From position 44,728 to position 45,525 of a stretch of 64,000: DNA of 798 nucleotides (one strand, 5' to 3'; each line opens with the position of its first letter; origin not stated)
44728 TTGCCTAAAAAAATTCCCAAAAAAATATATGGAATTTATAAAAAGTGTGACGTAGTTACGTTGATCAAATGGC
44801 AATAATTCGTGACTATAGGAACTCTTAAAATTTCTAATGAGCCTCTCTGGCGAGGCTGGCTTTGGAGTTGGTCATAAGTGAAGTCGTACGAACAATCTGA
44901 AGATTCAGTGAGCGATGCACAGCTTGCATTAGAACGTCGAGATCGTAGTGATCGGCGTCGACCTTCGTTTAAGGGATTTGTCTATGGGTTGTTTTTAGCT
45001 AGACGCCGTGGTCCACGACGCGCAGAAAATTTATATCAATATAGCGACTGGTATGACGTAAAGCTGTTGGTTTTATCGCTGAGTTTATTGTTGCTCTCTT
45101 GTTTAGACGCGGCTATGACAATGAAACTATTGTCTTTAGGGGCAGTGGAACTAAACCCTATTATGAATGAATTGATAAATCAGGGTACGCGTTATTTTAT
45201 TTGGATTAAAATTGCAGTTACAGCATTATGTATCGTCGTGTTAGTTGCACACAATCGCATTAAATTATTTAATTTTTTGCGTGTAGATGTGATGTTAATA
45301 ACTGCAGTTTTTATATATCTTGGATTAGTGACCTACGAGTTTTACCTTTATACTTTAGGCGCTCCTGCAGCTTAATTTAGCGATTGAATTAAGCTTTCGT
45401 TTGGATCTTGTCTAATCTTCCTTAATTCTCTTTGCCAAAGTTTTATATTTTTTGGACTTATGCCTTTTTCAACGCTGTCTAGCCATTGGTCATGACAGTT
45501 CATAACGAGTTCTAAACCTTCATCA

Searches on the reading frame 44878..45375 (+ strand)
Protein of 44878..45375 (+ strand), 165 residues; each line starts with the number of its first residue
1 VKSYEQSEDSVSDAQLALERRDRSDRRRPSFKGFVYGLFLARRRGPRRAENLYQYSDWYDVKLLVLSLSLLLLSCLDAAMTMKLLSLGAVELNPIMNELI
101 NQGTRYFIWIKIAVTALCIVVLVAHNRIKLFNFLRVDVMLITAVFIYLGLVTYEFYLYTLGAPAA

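Call 4: search_protein_families(library=pfam, proteins=[window:44878-45375:+], max_evalue=1)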
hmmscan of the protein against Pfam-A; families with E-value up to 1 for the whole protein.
window:44878-45375:+ (165 aa): 2 families
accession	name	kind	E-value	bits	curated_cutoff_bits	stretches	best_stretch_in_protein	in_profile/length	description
PF18902.5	DUF5658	-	6.8e-16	59.3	25.2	1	71-154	1-81/82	Domain of unknown function (DUF5658)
PF11143.13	DUF2919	-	0.19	12.5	27.2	0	70-148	58-134/146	Protein of unknown function (DUF2919)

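Call 5: search_protein_families(library=ncbifam, proteins=[window:44878-45375:+], max_evalue=1)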
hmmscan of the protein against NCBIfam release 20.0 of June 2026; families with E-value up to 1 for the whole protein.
window:44878-45375:+ (165 aa): 0 families
